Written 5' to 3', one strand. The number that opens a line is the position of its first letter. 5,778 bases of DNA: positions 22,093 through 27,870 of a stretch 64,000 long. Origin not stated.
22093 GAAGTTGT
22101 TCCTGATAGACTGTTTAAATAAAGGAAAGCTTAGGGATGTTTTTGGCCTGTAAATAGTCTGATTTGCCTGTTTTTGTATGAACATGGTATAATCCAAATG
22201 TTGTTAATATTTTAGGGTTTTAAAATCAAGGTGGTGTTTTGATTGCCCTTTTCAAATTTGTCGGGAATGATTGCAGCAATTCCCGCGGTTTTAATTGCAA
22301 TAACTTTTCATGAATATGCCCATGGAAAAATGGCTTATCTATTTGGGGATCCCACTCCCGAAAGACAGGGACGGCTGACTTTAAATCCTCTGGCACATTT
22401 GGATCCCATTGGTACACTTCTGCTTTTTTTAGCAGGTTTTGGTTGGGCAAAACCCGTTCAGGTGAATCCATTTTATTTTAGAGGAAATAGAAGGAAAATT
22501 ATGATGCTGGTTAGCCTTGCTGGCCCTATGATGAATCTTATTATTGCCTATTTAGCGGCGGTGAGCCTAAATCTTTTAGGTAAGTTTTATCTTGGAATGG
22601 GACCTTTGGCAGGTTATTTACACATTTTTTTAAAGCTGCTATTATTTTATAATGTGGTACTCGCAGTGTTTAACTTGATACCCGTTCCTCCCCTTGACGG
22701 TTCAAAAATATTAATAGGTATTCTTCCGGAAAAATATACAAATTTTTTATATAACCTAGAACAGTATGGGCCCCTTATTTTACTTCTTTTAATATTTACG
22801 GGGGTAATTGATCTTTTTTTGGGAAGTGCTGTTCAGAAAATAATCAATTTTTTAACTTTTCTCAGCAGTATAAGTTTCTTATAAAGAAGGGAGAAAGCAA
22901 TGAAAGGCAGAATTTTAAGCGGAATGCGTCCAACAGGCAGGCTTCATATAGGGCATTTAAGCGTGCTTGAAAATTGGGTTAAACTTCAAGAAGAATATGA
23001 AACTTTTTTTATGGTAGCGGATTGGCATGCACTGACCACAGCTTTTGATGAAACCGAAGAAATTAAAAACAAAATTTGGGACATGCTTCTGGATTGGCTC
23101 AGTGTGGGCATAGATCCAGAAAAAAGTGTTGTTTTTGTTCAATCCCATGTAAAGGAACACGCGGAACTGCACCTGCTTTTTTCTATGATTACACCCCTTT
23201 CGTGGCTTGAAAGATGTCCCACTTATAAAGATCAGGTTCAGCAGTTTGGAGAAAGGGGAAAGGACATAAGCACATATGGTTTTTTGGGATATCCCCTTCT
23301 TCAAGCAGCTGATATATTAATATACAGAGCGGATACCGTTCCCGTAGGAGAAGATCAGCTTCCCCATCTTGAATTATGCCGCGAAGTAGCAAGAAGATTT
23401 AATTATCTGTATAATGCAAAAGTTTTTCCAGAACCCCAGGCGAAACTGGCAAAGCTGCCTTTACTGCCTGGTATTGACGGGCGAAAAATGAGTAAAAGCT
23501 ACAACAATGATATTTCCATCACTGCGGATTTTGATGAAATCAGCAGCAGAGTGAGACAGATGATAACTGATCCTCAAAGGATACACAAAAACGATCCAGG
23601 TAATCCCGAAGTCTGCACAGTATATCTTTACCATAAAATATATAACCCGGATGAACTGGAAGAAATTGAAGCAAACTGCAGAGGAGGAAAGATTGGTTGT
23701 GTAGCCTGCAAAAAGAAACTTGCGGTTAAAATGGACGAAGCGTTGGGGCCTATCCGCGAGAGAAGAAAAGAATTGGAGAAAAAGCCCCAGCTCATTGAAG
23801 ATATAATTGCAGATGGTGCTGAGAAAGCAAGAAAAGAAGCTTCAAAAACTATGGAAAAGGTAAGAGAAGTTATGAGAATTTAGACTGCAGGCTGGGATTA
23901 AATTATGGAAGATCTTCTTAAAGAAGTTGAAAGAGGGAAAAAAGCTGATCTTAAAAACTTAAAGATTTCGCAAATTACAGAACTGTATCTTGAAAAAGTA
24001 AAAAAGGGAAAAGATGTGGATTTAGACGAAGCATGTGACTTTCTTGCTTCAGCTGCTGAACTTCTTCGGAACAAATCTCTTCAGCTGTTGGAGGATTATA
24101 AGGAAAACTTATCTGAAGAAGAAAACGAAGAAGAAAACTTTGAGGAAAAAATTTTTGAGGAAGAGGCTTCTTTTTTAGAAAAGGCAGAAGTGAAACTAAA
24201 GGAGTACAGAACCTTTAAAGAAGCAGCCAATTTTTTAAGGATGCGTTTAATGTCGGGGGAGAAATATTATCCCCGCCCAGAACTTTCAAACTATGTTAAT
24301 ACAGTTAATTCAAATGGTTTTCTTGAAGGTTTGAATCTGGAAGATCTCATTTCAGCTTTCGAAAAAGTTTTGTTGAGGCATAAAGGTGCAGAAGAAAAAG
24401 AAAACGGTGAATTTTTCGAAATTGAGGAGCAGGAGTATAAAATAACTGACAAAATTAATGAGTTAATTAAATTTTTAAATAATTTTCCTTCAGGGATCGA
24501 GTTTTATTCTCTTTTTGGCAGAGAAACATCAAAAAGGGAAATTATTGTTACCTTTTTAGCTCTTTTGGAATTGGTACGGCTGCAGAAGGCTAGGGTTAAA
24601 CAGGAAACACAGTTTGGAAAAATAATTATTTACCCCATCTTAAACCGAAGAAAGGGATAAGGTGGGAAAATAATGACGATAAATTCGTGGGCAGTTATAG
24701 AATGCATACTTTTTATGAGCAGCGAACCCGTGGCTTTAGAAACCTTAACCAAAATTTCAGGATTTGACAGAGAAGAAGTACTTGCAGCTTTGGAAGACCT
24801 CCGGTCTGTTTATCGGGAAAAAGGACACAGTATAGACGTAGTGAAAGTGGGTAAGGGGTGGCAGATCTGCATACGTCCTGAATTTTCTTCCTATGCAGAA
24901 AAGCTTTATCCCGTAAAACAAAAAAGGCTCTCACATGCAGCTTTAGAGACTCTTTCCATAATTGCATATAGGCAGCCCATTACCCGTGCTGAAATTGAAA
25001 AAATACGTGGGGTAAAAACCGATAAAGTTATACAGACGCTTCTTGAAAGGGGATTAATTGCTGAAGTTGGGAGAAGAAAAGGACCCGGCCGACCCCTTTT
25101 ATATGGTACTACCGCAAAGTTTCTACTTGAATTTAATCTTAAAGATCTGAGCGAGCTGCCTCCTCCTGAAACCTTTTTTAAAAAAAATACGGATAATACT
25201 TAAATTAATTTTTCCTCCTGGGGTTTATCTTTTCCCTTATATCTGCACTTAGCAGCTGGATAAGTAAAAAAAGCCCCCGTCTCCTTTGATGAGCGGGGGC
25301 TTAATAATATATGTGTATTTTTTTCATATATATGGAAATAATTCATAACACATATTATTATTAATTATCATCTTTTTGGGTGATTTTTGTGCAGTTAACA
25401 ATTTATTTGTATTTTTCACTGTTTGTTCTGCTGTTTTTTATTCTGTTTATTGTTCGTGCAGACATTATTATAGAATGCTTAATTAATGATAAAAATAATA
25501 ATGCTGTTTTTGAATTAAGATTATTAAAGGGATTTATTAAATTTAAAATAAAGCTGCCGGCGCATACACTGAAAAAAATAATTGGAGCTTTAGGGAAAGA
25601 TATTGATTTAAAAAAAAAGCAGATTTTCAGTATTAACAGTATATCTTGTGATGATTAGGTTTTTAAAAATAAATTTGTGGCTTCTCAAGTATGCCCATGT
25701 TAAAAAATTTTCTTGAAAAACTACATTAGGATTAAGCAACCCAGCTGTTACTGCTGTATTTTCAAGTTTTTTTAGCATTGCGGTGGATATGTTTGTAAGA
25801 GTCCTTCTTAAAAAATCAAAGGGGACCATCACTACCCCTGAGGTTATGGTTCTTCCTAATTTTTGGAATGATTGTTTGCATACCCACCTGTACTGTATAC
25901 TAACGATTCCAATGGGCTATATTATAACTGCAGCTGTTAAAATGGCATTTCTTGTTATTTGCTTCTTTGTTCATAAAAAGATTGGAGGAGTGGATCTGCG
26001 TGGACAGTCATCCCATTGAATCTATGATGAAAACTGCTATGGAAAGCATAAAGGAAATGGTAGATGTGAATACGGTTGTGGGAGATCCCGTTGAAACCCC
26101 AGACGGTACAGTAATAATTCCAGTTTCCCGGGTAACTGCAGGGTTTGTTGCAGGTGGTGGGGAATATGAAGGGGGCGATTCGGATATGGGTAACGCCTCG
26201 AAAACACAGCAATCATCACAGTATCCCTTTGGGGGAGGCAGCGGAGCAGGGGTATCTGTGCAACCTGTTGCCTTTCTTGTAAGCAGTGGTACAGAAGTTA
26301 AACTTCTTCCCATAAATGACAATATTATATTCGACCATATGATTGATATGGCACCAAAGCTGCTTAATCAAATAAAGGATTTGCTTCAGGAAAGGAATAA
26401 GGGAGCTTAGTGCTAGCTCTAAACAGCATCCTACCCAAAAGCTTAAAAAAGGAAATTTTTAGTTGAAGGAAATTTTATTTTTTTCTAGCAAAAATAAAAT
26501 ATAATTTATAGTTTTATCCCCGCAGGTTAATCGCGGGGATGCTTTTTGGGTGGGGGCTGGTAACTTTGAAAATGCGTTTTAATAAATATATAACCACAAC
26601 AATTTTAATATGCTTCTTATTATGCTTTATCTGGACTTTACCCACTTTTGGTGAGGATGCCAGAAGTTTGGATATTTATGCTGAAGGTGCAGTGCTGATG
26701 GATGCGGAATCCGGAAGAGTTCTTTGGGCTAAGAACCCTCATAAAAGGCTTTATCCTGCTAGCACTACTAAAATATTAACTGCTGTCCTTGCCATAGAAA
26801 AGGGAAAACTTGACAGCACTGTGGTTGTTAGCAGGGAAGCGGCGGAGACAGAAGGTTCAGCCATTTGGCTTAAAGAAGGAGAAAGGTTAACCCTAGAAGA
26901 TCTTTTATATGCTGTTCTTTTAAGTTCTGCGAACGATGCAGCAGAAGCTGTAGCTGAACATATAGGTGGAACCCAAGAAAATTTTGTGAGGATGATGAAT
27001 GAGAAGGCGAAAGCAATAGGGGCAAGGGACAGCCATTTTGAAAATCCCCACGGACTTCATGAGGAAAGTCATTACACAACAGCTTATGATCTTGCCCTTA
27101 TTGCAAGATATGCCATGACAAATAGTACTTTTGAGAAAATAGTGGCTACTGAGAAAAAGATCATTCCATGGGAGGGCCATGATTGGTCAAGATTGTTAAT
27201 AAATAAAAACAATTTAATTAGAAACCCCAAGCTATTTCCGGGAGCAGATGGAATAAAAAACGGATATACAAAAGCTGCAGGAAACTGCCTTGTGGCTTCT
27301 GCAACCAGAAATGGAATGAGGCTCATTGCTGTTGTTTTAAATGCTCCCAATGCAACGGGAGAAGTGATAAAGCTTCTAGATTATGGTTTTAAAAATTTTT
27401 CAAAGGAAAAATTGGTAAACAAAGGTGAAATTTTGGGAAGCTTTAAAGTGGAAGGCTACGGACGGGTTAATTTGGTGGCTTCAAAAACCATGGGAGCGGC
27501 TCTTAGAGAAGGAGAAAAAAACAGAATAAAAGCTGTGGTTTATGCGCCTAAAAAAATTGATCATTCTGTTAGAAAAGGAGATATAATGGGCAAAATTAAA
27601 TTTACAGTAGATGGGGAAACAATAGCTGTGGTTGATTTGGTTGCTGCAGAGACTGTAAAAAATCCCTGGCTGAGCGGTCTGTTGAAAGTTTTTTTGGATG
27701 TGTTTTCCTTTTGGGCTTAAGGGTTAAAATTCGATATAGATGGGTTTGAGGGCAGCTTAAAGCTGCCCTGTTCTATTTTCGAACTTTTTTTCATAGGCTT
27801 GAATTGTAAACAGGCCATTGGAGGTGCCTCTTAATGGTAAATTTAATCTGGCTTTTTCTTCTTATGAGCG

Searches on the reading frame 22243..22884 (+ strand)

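Call 79: search_protein_families(library=pfam, proteins=[window:22243-22884:+], max_evalue=0.00001)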
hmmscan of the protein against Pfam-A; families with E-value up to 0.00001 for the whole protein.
window:22243-22884:+ (213 aa): 1 family
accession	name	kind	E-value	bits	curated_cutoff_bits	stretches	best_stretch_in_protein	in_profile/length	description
PF02163.28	Peptidase_M50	-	3.7e-13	49.8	27.2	1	12-163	2-196/221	Peptidase family M50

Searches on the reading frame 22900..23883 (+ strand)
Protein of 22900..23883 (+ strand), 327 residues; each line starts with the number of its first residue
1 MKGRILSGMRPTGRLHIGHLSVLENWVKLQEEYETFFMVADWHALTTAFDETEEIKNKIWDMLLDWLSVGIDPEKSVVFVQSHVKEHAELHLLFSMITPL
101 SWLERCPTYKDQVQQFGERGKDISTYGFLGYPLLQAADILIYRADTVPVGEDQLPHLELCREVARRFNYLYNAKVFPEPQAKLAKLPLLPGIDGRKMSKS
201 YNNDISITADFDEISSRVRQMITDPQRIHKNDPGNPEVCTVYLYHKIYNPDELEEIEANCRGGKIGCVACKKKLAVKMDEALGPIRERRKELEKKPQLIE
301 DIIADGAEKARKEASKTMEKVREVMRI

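Call 79: search_protein_families(library=pfam, proteins=[window:22900-23883:+], max_evalue=0.00001)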
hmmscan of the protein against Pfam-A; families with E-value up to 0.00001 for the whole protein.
window:22900-23883:+ (327 aa): 1 family
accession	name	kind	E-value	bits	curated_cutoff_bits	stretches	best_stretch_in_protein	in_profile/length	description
PF00579.31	tRNA-synt_1b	-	6.1e-69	233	21.1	1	4-282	7-291/292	tRNA synthetases class I (W and Y)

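Call 87: search_protein_families(library=ncbifam, proteins=[window:22900-23883:+], max_evalue=1e-10)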
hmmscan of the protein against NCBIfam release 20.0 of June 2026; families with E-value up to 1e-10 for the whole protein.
window:22900-23883:+ (327 aa): 11 families
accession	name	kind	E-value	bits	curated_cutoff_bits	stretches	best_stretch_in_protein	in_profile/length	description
NF008922.0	PRK12283.1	equivalog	1.6e-137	458.6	572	2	2-172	3-172/400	tryptophan--tRNA ligase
TIGR00233.1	trpS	equivalog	2.4e-90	303.2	176.75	1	2-325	2-326/328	tryptophan--tRNA ligase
NF009207.0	PRK12556.1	equivalog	3.6e-66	223.3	479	1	4-324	5-328/332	tryptophan--tRNA ligase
NF008923.0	PRK12284.1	equivalog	8.2e-65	219.3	597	1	1-324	1-328/431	tryptophan--tRNA ligase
NF008925.0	PRK12285.1-2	equivalog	2.5e-36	125.4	451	1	5-295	65-356/365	tryptophan--tRNA ligase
NF008927.0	PRK12285.1-4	equivalog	1.5e-29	103.2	478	1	5-295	76-365/385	tryptophan--tRNA ligase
NF008926.0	PRK12285.1-3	equivalog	1.1e-25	90.4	320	1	188-295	309-423/429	tryptophan--tRNA ligase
NF008924.0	PRK12285.1-1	equivalog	3.1e-21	76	644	1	7-296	78-362/381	tryptophan--tRNA ligase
NF008928.0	PRK12285.1-5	equivalog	8e-21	74.2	891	1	5-176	95-261/530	tryptophan--tRNA ligase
NF006330.0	PRK08560.1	equivalog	3.1e-19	69.2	220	1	8-295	38-334/342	tyrosine--tRNA ligase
TIGR00234.1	tyrS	equivalog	7.4e-11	41.8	113.8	0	5-210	38-245/406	tyrosine--tRNA ligase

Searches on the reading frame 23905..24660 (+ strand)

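Call 79: search_protein_families(library=pfam, proteins=[window:23905-24660:+], max_evalue=0.00001)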
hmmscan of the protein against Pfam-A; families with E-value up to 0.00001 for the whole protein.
window:23905-24660:+ (251 aa): 1 family
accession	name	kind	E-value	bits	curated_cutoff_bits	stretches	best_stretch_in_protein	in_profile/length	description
PF02616.19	SMC_ScpA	-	2.5e-24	87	24.6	1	12-242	5-229/232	Segregation and condensation protein ScpA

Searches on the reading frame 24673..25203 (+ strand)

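Call 79: search_protein_families(library=pfam, proteins=[window:24673-25203:+], max_evalue=0.00001)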
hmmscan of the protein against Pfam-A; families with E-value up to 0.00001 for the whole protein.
window:24673-25203:+ (176 aa): 1 family
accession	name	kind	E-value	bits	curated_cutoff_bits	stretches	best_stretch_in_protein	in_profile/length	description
PF04079.22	SMC_ScpB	-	2.2e-57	193.5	27.4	1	8-164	2-159/160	Segregation and condensation complex subunit ScpB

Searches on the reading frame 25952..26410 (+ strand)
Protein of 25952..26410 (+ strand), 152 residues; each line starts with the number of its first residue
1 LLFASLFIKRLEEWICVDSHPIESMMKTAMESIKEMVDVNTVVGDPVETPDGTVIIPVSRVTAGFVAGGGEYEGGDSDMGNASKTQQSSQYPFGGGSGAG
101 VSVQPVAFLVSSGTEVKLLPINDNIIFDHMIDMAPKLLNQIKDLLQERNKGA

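Call 79: search_protein_families(library=pfam, proteins=[window:25952-26410:+], max_evalue=0.00001)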
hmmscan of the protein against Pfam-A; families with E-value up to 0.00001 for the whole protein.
window:25952-26410:+ (152 aa): 1 family
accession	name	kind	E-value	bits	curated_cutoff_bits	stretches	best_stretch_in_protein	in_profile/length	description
PF09579.15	Spore_YtfJ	-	2.4e-28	98.7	25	1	47-138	1-80/81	Sporulation protein YtfJ (Spore_YtfJ)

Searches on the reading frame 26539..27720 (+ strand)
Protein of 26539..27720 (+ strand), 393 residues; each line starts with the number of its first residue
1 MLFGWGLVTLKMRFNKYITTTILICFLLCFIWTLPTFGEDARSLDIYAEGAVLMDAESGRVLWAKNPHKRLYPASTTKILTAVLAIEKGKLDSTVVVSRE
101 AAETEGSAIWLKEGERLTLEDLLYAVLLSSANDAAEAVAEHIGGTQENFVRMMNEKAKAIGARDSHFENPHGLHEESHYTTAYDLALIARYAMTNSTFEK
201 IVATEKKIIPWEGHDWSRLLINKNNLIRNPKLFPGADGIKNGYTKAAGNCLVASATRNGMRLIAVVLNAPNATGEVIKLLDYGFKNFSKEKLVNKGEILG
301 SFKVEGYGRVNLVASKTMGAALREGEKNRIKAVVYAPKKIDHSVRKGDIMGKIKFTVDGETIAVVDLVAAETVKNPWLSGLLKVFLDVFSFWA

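Call 15: search_protein_families(library=pfam, proteins=[window:26539-27720:+], max_evalue=0.0001)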
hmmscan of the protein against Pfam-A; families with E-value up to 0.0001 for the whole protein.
window:26539-27720:+ (393 aa): 4 families
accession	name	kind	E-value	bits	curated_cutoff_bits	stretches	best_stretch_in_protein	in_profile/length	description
PF00768.25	Peptidase_S11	-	3.5e-68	230.1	27.6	1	43-270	7-238/239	D-alanyl-D-alanine carboxypeptidase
PF07943.18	PBP5_C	-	2.7e-13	50.3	21.2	1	287-374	1-90/91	Penicillin-binding protein 5, C-terminal domain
PF13354.11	Beta-lactamase2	-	3.1e-09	36.9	22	1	52-187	3-141/214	Beta-lactamase enzyme family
PF02113.21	Peptidase_S13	-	5.2e-06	25.9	22.8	1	49-87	19-57/444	D-Ala-D-Ala carboxypeptidase 3 (S13) family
